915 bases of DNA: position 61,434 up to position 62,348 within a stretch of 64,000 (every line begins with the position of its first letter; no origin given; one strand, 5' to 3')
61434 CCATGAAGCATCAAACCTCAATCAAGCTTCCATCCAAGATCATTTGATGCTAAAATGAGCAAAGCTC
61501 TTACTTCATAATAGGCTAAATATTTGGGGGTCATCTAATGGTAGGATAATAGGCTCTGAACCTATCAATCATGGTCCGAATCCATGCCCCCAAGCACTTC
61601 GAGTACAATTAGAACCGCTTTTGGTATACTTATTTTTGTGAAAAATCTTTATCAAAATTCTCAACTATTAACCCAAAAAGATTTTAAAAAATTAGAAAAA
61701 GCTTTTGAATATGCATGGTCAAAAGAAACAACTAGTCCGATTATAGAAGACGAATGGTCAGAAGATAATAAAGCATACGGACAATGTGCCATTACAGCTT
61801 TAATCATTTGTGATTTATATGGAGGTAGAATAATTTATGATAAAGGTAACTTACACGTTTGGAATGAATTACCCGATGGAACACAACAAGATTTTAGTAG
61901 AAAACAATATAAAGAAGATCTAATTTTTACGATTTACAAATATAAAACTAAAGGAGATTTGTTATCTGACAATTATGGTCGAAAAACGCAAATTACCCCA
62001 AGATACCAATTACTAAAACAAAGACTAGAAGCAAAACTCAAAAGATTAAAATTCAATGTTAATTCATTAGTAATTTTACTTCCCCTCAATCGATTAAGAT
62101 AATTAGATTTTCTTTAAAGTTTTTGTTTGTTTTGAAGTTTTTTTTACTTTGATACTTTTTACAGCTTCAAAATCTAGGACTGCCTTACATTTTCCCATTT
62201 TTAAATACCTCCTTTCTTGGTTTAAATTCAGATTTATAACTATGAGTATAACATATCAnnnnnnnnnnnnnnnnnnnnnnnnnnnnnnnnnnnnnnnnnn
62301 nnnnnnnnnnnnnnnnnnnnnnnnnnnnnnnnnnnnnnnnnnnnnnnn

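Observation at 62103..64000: A+T-rich cassette of two translationally coupled radical SAM enzymes (one with SPASM) followed by a 31-aa peptide ORF with a canonical RBS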

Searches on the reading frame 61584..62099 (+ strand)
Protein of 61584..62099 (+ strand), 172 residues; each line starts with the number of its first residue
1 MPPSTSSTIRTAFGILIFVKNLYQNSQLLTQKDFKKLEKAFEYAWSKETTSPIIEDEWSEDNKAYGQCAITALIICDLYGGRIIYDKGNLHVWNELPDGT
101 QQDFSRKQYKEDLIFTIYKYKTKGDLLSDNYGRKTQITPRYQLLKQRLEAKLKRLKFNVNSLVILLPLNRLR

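Call 5: search_protein_families(library=pfam, proteins=[window:61584-62099:+], max_evalue=0.1)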
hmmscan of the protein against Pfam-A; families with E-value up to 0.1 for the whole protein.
window:61584-62099:+ (172 aa): 1 family
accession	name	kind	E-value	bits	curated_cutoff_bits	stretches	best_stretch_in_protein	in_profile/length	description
PF24585.1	YunG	-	2.8e-25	89.2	27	1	34-152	2-115/116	YunG protein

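Call 6: search_protein_families(library=ncbifam, proteins=[window:61584-62099:+], max_evalue=0.1)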
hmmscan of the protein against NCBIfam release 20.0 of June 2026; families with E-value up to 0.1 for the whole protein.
window:61584-62099:+ (172 aa): 0 families

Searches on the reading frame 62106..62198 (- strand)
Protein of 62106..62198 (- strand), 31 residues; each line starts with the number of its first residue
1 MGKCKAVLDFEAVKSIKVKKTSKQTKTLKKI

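Call 5: search_protein_families(library=pfam, proteins=[window:62106-62198:-], max_evalue=0.1)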
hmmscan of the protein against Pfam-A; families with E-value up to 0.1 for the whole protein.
window:62106-62198:- (31 aa): 0 families

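Call 6: search_protein_families(library=ncbifam, proteins=[window:62106-62198:-], max_evalue=0.1)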
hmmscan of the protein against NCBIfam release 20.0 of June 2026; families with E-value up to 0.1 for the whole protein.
window:62106-62198:- (31 aa): 0 families

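Call 38: list_cluster_members(proteins=[window:62106-62198:-, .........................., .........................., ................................, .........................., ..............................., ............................])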
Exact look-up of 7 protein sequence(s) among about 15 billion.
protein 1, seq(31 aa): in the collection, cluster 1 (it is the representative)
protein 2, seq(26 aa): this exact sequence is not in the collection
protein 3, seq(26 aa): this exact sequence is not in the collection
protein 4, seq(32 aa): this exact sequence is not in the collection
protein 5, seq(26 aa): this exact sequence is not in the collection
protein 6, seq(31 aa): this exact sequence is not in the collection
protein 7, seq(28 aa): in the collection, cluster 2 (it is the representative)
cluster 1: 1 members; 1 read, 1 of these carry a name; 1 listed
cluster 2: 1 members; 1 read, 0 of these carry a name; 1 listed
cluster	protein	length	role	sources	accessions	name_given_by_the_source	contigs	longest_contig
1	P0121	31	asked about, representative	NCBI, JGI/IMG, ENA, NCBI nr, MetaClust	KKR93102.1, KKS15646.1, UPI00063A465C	MAG: hypothetical protein UU73_C0001G0283 [Candidatus Daviesbacteria bacterium ... | MAG: hypothetical protein UU44_C0004G0284 [Candidatus Daviesbacteria bacterium ... | status=active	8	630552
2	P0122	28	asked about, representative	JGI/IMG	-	-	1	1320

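Call 75: search_protein_representatives(alignment_id=A5)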
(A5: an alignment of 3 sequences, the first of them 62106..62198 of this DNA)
Query: 3 sequences, 31 profile positions. Proteins with E-value up to 0.001 (for the whole library): 13; up to 1e-10: 3; up to 1e-30: 0. The best 13 are listed.
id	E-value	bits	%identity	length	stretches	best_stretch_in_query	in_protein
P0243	1.5e-14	70.0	-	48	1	1-30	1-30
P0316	5.7e-11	58.5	-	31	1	1-30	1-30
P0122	6.0e-11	58.5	-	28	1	1-28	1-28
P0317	7.9e-10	54.9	-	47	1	1-29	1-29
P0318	1.9e-07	47.2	-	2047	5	3-15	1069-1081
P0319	8.9e-07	45.1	-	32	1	1-29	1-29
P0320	9.9e-07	45.0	-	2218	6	3-14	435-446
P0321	5.6e-06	42.6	-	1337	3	3-18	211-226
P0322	4.1e-05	39.8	-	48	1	1-30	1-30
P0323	2.7e-04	37.2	-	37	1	1-20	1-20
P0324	6.6e-04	35.9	-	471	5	6-19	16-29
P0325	7.3e-04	35.8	-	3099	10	7-15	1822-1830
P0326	7.4e-04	35.8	-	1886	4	6-14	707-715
